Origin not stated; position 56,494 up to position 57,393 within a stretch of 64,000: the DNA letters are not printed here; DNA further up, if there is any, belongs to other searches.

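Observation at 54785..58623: Dedicated sensory module behind the conduit: two orphan binding proteins plus a kinase with a periplasmic CXXCH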

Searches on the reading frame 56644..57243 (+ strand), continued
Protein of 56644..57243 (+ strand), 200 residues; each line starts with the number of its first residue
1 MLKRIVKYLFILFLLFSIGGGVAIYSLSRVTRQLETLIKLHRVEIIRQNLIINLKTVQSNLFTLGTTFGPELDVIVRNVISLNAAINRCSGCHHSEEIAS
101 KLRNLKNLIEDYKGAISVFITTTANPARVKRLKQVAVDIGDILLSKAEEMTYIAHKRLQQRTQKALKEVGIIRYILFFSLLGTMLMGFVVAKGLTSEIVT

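Call 40: find_related_loci(query=A2, collection=genome_contigs, flank=10000)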
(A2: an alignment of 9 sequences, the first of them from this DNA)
Query A2 (198 aa) in genome_contigs; peptide patterns used: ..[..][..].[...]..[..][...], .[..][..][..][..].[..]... (x = any residue, [..] = any of these).
157 stretches matched a pattern; 92 encode a relative of the query (tblastn E <= 1e-3); the best 80 are kept; 80 distinct loci.
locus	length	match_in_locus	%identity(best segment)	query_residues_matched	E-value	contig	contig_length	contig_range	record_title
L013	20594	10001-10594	94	1-198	1e-123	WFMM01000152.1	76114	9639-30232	MAG: Nitrospirae bacterium isolate S009_28 k151_82902, whole genome shotgun sequence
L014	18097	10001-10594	89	1-198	6e-117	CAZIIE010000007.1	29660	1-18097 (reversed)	MAG TPA_asm: uncultured Nitrospirota bacterium isolate SRP162660_co2_172 genome assembly, contig: NODE_333_length_29660_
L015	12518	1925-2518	65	1-198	4e-87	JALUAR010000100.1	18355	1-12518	MAG: Thermodesulfovibrio sp. isolate S141_metabat2_scaf2bin.236 S141_NODE_2428_length_18355_cov_1.671824, whole genome s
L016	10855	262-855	62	1-198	2e-79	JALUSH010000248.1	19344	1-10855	MAG: Thermodesulfovibrio sp. isolate S146_metabat2_scaf2bin.158_VB S146_NODE_915_length_19344_cov_2.171046, whole genome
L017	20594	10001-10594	59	1-198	1e-75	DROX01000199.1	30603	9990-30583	MAG TPA_asm: Nitrospirae bacterium isolate HyVt-545 HyVt-545_k145_600661, whole genome shotgun sequence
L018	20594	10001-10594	56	1-198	2e-72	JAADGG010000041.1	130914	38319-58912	MAG: Nitrospirota bacterium isolate M_MetaBat.107 contig-127_24, whole genome shotgun sequence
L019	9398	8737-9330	55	1-198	2e-66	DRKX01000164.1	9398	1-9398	MAG TPA_asm: Nitrospirae bacterium isolate HyVt-450 HyVt-450_k145_74469, whole genome shotgun sequence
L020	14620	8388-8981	56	1-198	2e-64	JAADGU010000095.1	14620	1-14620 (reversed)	MAG: Nitrospirota bacterium isolate M_MetaBat.13 contig-127_10505, whole genome shotgun sequence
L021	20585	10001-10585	52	1-195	9e-64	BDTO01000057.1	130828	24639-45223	Bacterium BMS3Bbin05 DNA, contig: NODE_2, whole genome shotgun sequence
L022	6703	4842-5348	56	1-169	3e-63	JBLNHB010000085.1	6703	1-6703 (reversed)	MAG: bacterium isolate MAG5 PRJNA1031785_bin1_renamed_84, whole genome shotgun sequence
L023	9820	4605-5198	53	1-198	7e-63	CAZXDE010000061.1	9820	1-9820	MAG TPA_asm: uncultured Thermodesulfovibrio sp. isolate binchicken_co121_306 genome assembly, contig: NODE_5607_length_9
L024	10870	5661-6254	54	1-198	6e-63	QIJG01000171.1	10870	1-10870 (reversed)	MAG: Nitrospirae bacterium isolate SZUA-77 Ga0063293_10006498, whole genome shotgun sequence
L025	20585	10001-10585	51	1-195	4e-62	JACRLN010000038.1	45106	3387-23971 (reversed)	MAG: Nitrospirae bacterium isolate NC_groundwater_1882_Pr3_B-0.1um_42_111 SR2-18-B1_coassembly_281300, whole genome shot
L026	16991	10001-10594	53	1-198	4e-62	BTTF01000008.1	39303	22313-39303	MAG: Bacterium Idc_ex_meta_mg7 DNA, NODE_36_39303_cov_43.727312, whole genome shotgun sequence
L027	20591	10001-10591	53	1-197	1e-61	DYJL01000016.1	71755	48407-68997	MAG TPA_asm: Nitrospira japonica isolate FI88_42_154 Afr_mines_FI88_185_length_71755_cov_65_938954, whole genome shotgun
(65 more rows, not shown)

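Call 41: search_protein_families(library=pfam, alignment_id=A3, max_evalue=0.001)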
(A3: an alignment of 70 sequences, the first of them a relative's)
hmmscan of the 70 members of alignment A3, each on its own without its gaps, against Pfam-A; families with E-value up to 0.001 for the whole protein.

A. member 1, P0003 (659 aa): 6 families
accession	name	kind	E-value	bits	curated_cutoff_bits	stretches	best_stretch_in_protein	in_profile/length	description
PF02518.31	HATPase_c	-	2.8e-26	92.6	26.4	1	546-650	2-109/111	Histidine kinase-, DNA gyrase B-, and HSP90-like ATPase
PF00512.31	HisKA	-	1.9e-16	60.3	26.9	1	441-500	3-62/66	His Kinase A (phospho-acceptor) domain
PF00672.30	HAMP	-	7.9e-13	49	25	1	196-244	4-52/53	HAMP domain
PF14501.12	HATPase_c_5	-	1.4e-07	31.8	22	1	550-637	6-91/102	GHKL domain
PF01590.32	GAF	-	1.4e-05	26.1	22.4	1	274-407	3-132/133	GAF domain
PF23992.1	Pam3_gp32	-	0.00067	20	27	0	216-307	16-103/108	Phage Pam3 gp32-like protein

B. families by the number of members that match (of 70 scanned): 30 families (the first 25 are shown)
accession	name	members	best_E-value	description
PF00672.30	HAMP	70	4e-18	HAMP domain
PF02518.31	HATPase_c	53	6.2e-30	Histidine kinase-, DNA gyrase B-, and HSP90-like ATPase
PF00512.31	HisKA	53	4.9e-19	His Kinase A (phospho-acceptor) domain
PF13426.13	PAS_9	33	1.4e-28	PAS domain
PF00989.32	PAS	27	1.1e-32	PAS fold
PF08448.16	PAS_4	27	5.9e-27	PAS fold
PF00072.30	Response_reg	25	5e-23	Response regulator receiver domain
PF08447.18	PAS_3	24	8.1e-33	PAS fold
PF13188.13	PAS_8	21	2.4e-22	PAS domain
PF00990.26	GGDEF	11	3.4e-50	Diguanylate cyclase, GGDEF domain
PF14501.12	HATPase_c_5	9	1.4e-07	GHKL domain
PF00563.25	EAL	7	1.7e-77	EAL domain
PF13185.12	GAF_2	7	1.9e-21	GAF domain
PF10090.15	HPTransfase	5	1.6e-05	Histidine phosphotransferase C-terminal domain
PF01590.32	GAF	4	2.5e-06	GAF domain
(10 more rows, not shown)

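Call 78: search_protein_families(library=ncbifam, proteins=[window:56644-57225:+, P0022], max_evalue=0.01)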
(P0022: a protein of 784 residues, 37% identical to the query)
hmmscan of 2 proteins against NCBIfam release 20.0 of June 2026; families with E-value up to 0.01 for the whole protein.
window:56644-57225:+ (194 aa): 0 families

P0022 (784 aa): 149 families (the best 25 are shown)
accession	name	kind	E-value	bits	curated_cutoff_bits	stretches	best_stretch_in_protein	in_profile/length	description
NF010411.0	PRK13837.1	equivalog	4.2e-111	372.4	647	1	381-780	420-816/828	two-component system VirA-like sensor kinase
NF046020.1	HisKinCckABruc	equivalog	4.9e-88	296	1000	1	263-776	333-867/868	cell cycle histidine kinase CckA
NF010076.0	PRK13557.1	subfamily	4e-81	273.1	631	1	395-776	147-533/540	histidine kinase famiy protein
NF046026.1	HisKinCckACaul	equivalog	6.8e-79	265.7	1000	1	295-744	206-644/678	cell cycle histidine kinase CckA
NF008468.0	PRK11360.1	equivalog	4.7e-62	210.2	646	1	269-639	261-608/616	two-component system sensor histidine kinase AtoS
NF052574.1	HisKinEspCMyxo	equivalog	5.5e-60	203.4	1200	1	257-733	269-738/785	serine histidine kinase EspC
NF052573.1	HisKinEspAMyxo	equivalog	2e-52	178.3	1400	1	260-733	242-705/755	serine histidine kinase EspA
NF007688.0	PRK10364.1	equivalog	2.2e-47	161.9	479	1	388-639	217-451/460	two-component system sensor histidine kinase ZraS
TIGR02956.1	TMAO_torS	equivalog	6.2e-45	153.7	676.5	1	427-780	480-824/967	TMAO reductase system sensor histidine kinase/response regulator TorS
NF047874.1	MASE3_PAS_HK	subfamily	1.1e-41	143.4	560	2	232-409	228-395/655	MASE3 domain-containing sensor histidine kinase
NF047466.1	hybrid_RR_LvrB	exception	5.9e-39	134.3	500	1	382-639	123-376/377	hybrid histidine kinase/response regulator LvrB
NF008302.0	PRK11091.1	equivalog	2.5e-38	131.8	838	1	232-778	108-645/779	aerobic respiration two-component sensor histidine kinase ArcB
NF046044.1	PnpS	equivalog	7.2e-36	124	400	1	242-638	24-390/390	two-component system histidine kinase PnpS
NF038348.1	T2SS_HK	subfamily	2.2e-34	118.8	450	1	451-638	402-572/574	histidine kinase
NF041777.1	sens_FixL_Rhizob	equivalog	1.8e-33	115.9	850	1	260-638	107-480/485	sensor protein FixL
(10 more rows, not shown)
